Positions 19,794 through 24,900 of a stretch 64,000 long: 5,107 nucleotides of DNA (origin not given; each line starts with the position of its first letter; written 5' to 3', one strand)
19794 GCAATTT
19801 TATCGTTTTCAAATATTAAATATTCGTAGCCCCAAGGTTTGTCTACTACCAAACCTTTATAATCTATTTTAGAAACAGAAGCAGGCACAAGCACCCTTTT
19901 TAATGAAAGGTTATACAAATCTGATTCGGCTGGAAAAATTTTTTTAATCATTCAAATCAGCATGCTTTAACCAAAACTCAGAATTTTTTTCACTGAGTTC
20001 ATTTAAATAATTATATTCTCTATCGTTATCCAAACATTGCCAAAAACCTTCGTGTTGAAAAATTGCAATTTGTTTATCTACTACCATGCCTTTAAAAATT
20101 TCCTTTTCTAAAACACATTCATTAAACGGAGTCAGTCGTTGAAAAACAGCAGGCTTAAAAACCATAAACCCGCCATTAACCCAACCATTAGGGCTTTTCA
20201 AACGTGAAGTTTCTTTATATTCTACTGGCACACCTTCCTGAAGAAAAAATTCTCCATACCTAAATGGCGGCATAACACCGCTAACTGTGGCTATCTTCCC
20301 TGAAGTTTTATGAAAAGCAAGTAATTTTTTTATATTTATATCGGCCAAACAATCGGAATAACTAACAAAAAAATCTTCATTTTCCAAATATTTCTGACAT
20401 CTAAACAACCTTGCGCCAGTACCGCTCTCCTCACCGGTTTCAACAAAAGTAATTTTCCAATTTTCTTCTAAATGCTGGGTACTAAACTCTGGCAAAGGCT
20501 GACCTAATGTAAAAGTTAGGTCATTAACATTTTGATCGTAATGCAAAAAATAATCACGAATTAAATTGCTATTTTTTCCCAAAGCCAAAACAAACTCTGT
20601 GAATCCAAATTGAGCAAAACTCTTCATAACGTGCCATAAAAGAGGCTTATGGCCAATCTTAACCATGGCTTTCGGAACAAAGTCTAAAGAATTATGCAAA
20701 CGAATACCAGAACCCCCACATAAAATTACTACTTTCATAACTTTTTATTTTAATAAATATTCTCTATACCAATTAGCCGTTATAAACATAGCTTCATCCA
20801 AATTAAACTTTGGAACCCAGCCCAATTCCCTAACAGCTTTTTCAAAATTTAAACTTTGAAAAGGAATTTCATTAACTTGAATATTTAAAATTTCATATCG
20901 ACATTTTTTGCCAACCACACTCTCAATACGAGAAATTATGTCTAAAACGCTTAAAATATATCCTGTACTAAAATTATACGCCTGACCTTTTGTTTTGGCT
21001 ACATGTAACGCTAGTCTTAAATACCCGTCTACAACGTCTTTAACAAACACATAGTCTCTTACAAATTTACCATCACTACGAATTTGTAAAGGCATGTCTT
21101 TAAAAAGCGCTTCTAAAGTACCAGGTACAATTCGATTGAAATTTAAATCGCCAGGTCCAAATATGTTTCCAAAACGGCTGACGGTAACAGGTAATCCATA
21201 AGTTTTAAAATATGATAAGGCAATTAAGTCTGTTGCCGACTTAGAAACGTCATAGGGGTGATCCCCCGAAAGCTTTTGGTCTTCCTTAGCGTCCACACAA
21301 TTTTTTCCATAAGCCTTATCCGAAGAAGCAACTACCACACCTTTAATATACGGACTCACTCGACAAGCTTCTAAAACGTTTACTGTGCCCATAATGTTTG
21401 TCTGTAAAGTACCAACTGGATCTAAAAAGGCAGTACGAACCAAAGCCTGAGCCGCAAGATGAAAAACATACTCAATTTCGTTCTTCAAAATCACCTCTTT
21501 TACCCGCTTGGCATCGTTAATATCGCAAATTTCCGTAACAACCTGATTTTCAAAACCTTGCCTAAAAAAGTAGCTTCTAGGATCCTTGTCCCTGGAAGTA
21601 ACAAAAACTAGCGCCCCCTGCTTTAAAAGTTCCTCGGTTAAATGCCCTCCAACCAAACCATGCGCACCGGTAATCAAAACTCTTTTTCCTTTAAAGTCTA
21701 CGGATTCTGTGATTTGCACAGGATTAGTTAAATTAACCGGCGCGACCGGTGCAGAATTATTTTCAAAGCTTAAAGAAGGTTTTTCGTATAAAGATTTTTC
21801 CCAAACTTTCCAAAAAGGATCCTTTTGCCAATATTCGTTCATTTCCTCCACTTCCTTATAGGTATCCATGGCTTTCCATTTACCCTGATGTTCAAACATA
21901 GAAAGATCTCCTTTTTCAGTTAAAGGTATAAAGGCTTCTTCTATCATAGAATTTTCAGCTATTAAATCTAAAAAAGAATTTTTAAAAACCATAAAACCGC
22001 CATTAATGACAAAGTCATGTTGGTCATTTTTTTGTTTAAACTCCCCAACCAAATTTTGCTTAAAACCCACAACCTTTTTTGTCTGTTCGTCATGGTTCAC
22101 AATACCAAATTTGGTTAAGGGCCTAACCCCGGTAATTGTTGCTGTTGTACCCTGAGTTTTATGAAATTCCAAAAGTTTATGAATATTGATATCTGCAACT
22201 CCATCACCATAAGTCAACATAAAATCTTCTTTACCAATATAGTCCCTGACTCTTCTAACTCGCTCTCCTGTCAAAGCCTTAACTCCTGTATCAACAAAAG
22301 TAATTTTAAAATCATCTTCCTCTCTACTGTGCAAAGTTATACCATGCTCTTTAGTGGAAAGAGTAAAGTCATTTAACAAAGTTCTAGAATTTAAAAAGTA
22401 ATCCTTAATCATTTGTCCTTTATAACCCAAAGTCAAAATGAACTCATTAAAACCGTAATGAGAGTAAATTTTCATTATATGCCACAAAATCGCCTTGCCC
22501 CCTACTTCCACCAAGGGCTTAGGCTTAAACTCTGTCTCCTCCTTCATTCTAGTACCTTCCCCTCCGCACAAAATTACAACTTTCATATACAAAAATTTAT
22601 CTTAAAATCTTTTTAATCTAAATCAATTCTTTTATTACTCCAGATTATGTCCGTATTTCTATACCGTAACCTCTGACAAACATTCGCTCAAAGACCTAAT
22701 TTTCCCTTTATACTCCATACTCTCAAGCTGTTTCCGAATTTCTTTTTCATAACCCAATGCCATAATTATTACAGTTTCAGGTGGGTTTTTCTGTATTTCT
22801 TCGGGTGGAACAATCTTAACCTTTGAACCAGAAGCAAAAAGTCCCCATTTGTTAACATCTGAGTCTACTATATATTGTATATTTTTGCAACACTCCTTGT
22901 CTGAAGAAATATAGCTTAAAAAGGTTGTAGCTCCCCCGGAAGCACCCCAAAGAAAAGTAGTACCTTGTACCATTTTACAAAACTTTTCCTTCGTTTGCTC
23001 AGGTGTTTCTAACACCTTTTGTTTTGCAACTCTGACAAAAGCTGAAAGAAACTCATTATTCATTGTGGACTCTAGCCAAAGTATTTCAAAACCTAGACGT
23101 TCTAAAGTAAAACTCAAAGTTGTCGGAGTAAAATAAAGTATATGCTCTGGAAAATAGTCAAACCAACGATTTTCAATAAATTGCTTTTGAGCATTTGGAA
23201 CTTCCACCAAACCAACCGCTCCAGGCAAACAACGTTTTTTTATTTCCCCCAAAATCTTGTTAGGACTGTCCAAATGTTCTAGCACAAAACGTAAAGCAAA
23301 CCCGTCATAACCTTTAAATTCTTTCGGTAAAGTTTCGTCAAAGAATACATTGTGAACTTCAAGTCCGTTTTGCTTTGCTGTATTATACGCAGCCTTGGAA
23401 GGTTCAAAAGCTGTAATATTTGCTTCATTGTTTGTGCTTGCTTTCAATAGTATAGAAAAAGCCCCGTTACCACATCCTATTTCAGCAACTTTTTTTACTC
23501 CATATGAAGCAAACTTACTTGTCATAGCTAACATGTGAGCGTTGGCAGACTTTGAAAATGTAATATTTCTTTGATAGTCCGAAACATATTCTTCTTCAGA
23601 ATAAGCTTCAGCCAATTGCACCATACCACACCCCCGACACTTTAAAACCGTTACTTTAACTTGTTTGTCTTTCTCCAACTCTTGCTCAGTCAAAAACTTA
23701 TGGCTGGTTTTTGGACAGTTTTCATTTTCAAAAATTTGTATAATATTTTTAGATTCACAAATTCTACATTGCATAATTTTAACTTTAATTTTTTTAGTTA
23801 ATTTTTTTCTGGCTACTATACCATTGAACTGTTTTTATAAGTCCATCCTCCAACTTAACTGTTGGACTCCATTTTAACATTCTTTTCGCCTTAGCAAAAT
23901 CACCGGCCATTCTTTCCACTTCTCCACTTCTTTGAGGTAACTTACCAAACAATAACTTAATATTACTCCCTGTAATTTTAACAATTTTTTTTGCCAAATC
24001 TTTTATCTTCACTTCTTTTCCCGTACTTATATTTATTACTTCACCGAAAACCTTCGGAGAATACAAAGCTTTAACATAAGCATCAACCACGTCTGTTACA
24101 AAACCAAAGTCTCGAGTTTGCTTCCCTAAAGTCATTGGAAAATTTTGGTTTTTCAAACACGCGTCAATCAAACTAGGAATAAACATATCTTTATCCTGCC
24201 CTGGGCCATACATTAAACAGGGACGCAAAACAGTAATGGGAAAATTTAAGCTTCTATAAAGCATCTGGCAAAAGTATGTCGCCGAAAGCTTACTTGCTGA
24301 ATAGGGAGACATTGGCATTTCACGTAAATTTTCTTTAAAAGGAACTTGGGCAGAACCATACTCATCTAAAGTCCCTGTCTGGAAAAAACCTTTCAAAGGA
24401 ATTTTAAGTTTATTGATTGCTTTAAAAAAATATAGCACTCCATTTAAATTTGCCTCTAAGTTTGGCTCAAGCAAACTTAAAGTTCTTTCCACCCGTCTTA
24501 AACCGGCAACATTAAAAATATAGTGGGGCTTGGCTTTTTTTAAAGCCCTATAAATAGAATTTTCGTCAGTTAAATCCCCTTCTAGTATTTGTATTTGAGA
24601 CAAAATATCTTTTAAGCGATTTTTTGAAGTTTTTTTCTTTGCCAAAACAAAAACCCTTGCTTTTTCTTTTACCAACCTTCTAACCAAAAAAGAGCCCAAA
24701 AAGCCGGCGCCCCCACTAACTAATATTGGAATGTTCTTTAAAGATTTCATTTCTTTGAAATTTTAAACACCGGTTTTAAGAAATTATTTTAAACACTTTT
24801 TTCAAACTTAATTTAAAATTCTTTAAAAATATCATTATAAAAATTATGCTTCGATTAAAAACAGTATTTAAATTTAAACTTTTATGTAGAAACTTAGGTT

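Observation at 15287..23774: Branched-chain / C-modified dideoxyhexose toolkit: ThDP-dependent ALS/YerE-like enzyme plus zinc-ribbon C-methyltransferase beside rfbF/rfbG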

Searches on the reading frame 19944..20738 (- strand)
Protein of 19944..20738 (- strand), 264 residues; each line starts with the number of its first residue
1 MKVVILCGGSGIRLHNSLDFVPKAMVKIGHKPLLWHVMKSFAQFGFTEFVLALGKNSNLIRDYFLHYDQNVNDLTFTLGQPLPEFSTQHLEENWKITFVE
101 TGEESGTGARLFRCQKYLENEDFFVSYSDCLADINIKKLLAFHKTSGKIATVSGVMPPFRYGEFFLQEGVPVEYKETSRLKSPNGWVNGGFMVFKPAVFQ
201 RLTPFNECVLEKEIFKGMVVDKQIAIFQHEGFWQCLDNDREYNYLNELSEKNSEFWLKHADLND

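Call 4: search_protein_families(library=pfam, proteins=[window:19944-20738:-])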
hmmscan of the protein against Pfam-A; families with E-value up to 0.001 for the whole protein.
window:19944-20738:- (264 aa): 2 families
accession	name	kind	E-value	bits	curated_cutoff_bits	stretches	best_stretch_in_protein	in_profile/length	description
PF00483.29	NTP_transferase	-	1.1e-08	35.5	21.2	1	2-164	1-149/245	Nucleotidyl transferase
PF12804.13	NTP_transf_3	-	3.7e-06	27.6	27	1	3-63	1-54/160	MobA-like NTP transferase domain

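Call 5: search_protein_families(library=ncbifam, proteins=[window:19944-20738:-])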
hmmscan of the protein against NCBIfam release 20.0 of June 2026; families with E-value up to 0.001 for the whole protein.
window:19944-20738:- (264 aa): 16 families
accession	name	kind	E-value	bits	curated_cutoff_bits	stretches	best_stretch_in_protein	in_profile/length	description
TIGR02623.1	G1P_cyt_trans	equivalog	1.4e-69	234.4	300.25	1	1-256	1-252/255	glucose-1-phosphate cytidylyltransferase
TIGR03992.1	Arch_glmU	subfamily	8.4e-19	67.7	292.1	2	1-69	1-69/393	bifunctional sugar-1-phosphate nucleotidylyltransferase/acetyltransferase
NF049965.1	GlMnHpPGnyltfHddC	equivalog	1.1e-15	57.9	300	1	1-66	1-66/221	D-glycero-D-manno-heptose 1-phosphate guanosyltransferase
NF052502.1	man1P_GTase_Rv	exception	1.8e-12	46.8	440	2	95-236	73-217/352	mannose-1-phosphate guanylyltransferase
NF041313.1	UDPGP_AglF_Halo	equivalog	3.3e-12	46.4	400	1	1-64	1-64/234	UTP--glucose-1-phosphate uridylyltransferase AglF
NF045761.1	NAMPUrTaseMurU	equivalog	3.6e-12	46.6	250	1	1-53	1-53/226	N-acetylmuramate alpha-1-phosphate uridylyltransferase MurU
NF041173.1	Sug_nt_acttase_Thmprot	equivalog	8.7e-12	44.7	600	1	1-235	1-213/405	bifunctional sugar-1-phosphate nucleotidylyltransferase/acetyltransferase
TIGR01099.1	galU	equivalog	4.5e-11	42.8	326.8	1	1-145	2-149/261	UTP--glucose-1-phosphate uridylyltransferase GalU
TIGR01208.1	rmlA_long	equivalog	4.3e-10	39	320.25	1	2-205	1-185/353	glucose-1-phosphate thymidylyltransferase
TIGR01173.1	glmU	equivalog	1.3e-09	37.4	366.85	1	1-202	1-180/452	bifunctional UDP-N-acetylglucosamine diphosphorylase/glucosamine-1-phosphate N-acetyltransferase GlmU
NF010933.0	PRK14353.1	equivalog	4.8e-07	28.8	505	1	3-68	8-70/453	bifunctional UDP-N-acetylglucosamine diphosphorylase/glucosamine-1-phosphate N-acetyltransferase GlmU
NF010940.0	PRK14360.1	equivalog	1.9e-06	26.7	602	0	88-200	60-182/452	bifunctional UDP-N-acetylglucosamine diphosphorylase/glucosamine-1-phosphate N-acetyltransferase GlmU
NF041135.1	IPPtranDIPPsyn_Thcocales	equivalog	3.8e-06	26.2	580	1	1-69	1-66/419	bifunctional L-myo-inositol-1-phosphate cytidylyltransferase/CDP-L-myo-inositol myo-inositolphosphotransferase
NF006986.0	PRK09451.1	equivalog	0.00011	21.2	725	0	1-64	6-66/456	bifunctional UDP-N-acetylglucosamine diphosphorylase/glucosamine-1-phosphate N-acetyltransferase GlmU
NF001186.0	PRK00155.2-3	equivalog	0.00032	20.2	253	1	3-56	7-58/224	2-C-methyl-D-erythritol 4-phosphate cytidylyltransferase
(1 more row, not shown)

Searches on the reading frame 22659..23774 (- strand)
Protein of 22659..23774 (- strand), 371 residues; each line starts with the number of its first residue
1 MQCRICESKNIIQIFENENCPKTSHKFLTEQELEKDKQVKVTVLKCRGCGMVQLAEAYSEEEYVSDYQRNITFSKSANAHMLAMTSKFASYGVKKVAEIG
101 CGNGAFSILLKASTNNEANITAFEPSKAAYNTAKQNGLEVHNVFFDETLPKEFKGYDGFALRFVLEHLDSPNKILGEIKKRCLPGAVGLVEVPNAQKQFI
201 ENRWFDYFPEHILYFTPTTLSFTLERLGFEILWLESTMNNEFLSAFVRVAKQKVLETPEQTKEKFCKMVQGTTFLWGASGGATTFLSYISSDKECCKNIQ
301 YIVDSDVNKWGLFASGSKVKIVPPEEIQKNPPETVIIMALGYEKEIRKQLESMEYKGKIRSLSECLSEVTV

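Call 4: search_protein_families(library=pfam, proteins=[window:22659-23774:-])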
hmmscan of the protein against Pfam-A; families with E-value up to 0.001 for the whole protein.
window:22659-23774:- (371 aa): 8 families
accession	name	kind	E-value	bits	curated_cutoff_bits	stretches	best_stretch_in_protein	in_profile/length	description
PF13489.12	Methyltransf_23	-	1.8e-15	57.5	27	1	94-232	24-162/164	Methyltransferase domain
PF08484.17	Methyltransf_14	-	4e-12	46.7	23.5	1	270-357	68-152/160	C-methyltransferase C-terminal domain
PF08242.18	Methyltransf_12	-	1.3e-07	32.7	30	1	98-186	2-96/98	Methyltransferase domain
PF08241.18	Methyltransf_11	-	2e-07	32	21.2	1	98-186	2-91/95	Methyltransferase domain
PF08421.16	Methyltransf_13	-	3.9e-07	30.6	31.3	1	3-62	1-60/62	Putative zinc binding domain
PF13649.12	Methyltransf_25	-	1.4e-06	29.4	27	1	96-184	1-95/97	Methyltransferase domain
PF13847.12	Methyltransf_31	-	2.8e-06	27.5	27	1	94-201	5-120/145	Methyltransferase domain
PF05175.20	MTS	-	0.00054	20.1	23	0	92-136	31-74/170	Methyltransferase small domain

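Call 5: search_protein_families(library=ncbifam, proteins=[window:22659-23774:-])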
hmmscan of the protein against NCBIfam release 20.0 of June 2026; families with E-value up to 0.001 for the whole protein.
window:22659-23774:- (371 aa): 4 families
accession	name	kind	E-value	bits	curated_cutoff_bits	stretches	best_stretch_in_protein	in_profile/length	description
TIGR02072.1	BioC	equivalog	4.9e-05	23.2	184.95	1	65-142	7-83/244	malonyl-ACP O-methyltransferase BioC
TIGR01983.1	UbiG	equivalog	0.00016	21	102.95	1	91-190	48-151/228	bifunctional 2-polyprenyl-6-hydroxyphenol methylase/3-demethylubiquinol 3-O-methyltransferase UbiG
TIGR04345.1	ovoA_Cterm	equivalog_domain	0.00017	21.2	170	0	148-191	127-170/242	putative 4-mercaptohistidine N1-methyltransferase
TIGR03534.1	RF_mod_PrmC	equivalog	0.00025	20.6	199.1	1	92-138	88-133/253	peptide chain release factor N(5)-glutamine methyltransferase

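Call 10: search_solved_structures(query=window:22659-23774:-, max_evalue=0.01, show_alignments=2)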
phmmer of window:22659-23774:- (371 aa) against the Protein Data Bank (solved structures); distinct sequences matched with E-value up to 0.01: 17.
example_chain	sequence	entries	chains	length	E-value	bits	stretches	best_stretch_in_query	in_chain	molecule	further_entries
4e2x_A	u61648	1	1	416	6.5e-10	41.8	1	3-233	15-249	TcaB9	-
5t6b_A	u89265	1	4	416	1e-09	41.2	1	2-235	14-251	Sugar 3-C-methyl transferase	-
5t64_A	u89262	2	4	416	1.5e-09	40.7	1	2-235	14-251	Sugar 3-C-methyl transferase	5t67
3ndi_A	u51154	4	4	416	1.6e-09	40.6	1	3-233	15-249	Methyltransferase | TcaB9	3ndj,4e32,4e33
4e31_A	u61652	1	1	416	4e-09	39.3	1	3-233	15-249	TcaB9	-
4e2y_A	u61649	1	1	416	4e-09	39.2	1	3-233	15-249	TcaB9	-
3mgg_A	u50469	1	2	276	4.7e-09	39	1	62-187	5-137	Methyltransferase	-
4e2w_A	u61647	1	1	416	8.7e-09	38.1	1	3-233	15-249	TcaB9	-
4e2z_A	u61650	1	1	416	1.4e-08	37.4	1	3-233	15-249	TcaB9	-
4e30_A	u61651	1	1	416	2.2e-08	36.8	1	3-233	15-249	TcaB9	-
4rv9_A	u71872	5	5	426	8.3e-08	34.9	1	3-235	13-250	D-mycarose 3-C-methyltransferase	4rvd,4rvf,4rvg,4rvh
3dli_A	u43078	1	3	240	6.7e-06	28.6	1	92-255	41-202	methyltransferase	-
3cc8_A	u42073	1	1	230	0.00097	21.5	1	93-196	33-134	Putative methyltransferase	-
2p7h_A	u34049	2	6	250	0.0028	20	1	95-184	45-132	Hypothetical protein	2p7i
4kdr_A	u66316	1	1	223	0.0029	20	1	93-201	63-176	3-demethylubiquinone-9 3-methyltransferase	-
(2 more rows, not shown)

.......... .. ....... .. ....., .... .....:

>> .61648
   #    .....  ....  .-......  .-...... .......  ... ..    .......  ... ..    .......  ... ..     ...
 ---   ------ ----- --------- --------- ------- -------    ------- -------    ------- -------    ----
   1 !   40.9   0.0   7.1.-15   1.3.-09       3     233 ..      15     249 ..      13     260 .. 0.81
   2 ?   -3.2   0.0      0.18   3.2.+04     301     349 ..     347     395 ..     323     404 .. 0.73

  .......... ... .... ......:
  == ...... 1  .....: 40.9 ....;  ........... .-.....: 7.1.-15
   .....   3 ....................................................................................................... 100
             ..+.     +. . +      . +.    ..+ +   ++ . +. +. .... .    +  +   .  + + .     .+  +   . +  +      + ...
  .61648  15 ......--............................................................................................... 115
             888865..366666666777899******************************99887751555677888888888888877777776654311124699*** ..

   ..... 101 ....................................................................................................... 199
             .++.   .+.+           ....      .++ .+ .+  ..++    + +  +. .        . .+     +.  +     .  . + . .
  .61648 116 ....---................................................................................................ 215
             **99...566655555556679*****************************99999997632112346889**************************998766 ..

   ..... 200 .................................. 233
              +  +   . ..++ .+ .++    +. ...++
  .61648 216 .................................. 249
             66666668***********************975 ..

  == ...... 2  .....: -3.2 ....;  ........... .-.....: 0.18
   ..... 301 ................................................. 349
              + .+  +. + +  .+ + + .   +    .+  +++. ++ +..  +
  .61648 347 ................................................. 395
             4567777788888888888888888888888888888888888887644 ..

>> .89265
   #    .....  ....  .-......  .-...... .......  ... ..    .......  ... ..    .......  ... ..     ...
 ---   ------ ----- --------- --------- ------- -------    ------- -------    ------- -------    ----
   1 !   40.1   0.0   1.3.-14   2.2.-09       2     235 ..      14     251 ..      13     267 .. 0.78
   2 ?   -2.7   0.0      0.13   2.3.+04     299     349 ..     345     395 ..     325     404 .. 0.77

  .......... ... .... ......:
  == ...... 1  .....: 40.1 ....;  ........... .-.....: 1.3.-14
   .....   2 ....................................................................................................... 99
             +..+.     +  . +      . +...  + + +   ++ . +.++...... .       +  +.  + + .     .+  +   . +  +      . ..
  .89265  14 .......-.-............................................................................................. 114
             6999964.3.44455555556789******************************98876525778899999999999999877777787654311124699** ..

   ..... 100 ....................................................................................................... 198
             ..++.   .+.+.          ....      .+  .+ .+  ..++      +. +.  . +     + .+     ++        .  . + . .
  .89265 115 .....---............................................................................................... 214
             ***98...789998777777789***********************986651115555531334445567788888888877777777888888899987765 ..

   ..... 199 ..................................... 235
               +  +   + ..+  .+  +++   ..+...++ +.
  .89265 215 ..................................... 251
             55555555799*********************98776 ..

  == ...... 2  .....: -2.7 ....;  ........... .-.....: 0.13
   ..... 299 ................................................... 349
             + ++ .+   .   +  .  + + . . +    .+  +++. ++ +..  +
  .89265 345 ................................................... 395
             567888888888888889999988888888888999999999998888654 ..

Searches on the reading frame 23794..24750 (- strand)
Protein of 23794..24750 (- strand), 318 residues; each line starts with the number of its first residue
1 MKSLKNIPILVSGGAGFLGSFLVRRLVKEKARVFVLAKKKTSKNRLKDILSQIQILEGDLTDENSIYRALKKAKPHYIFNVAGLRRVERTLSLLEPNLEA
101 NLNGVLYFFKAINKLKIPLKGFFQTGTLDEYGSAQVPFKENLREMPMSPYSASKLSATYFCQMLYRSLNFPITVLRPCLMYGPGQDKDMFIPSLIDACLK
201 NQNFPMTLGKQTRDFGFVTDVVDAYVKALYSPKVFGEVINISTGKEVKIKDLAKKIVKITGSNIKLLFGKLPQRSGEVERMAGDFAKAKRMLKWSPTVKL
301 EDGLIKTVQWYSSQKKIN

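Call 4: search_protein_families(library=pfam, proteins=[window:23794-24750:-])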
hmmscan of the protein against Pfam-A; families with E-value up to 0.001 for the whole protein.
window:23794-24750:- (318 aa): 10 families
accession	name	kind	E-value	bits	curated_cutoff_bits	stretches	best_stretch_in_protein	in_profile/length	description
PF16363.11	GDP_Man_Dehyd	-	1.3e-46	160.1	27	1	10-304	1-329/332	GDP-mannose 4,6 dehydratase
PF01370.27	Epimerase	-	3.7e-44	151.4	20.9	1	9-241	1-239/240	NAD dependent epimerase/dehydratase family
PF01073.25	3Beta_HSD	-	4.4e-12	46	22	1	10-231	1-234/280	3-beta hydroxysteroid dehydrogenase/isomerase family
PF02719.21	Polysacc_synt_2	-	4.6e-10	39.6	20.2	1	9-113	1-116/293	Polysaccharide biosynthesis protein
PF05368.20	NmrA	-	2.2e-08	34.5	27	1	9-77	5-74/298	NmrA-like family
PF07993.18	NAD_binding_4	-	3.9e-08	33.2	20.1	1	12-218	2-249/258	Male sterility protein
PF04321.23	RmlD_sub_bind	-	4.9e-07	29.6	27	1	9-181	3-152/287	RmlD substrate binding domain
PF00106.31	adh_short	-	7.6e-07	29.2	26.6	1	9-106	3-113/195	short chain dehydrogenase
PF08659.16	KR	-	0.00011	22.7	22.6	1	10-77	4-79/180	KR domain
PF13460.12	NAD_binding_10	-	0.00018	21.9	27.2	1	13-74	1-62/184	NAD(P)H-binding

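Call 5: search_protein_families(library=ncbifam, proteins=[window:23794-24750:-])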
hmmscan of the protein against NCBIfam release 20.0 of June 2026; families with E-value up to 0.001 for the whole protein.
window:23794-24750:- (318 aa): 40 families (the best 25 are shown)
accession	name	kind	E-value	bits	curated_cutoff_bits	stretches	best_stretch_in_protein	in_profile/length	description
TIGR04180.1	EDH_00030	hypoth_equivalog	5.6e-50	170.1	475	1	9-298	1-296/297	NAD-dependent 4,6-dehydratase LegB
TIGR01181.1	dTDP_gluc_dehyt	equivalog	1e-46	159.5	365.1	1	9-315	2-315/321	dTDP-glucose 4,6-dehydratase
TIGR01179.1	galE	equivalog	1.8e-29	102.7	262.3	2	9-176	2-172/332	UDP-glucose 4-epimerase GalE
NF007490.0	PRK10084.1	subfamily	1.5e-25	90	649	2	138-315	155-338/361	dTDP-glucose 4,6-dehydratase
NF007582.0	PRK10217.1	equivalog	4.3e-25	88.6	698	1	9-313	4-333/355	dTDP-glucose 4,6-dehydratase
TIGR01472.1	gmd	equivalog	1.4e-19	70.5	415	1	10-306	4-332/342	GDP-mannose 4,6-dehydratase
NF007956.0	PRK10675.1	subfamily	5.8e-19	68.4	394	2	9-176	3-176/338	UDP-glucose 4-epimerase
TIGR02622.1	CDP_4_6_dhtase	equivalog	2e-16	60.1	278.45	1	8-313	6-332/352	CDP-glucose 4,6-dehydratase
TIGR02197.1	heptose_epim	equivalog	8.9e-15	54.6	274.6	1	9-313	1-315/316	ADP-glyceromanno-heptose 6-epimerase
NF047922.1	GDPFucSynFcl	equivalog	1.3e-14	54.4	500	1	148-315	132-305/308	GDP-L-fucose synthase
TIGR03466.1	HpnA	hypoth_equivalog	9.8e-14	51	367.65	1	9-302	3-284/327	hopanoid-associated sugar epimerase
NF042422.1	oxyalk_red_OleD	equivalog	3.1e-12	46.5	580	1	9-260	3-250/329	2-alkyl-3-oxoalkanoate reductase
NF011728.1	PRK15181.1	equivalog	1.2e-11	44.3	760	1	10-313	19-339/348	Vi polysaccharide biosynthesis UDP-N-acetylglucosaminuronic acid C-4 epimerase TviC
NF008872.0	PRK11908.1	equivalog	2.2e-08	33.5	294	1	9-260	4-271/349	bifunctional UDP-4-keto-pentose/UDP-xylose synthase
NF042423.1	oxyalk_red_Shew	equivalog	1.3e-07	31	580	1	9-197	11-189/331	2-alkyl-3-oxoalkanoate reductase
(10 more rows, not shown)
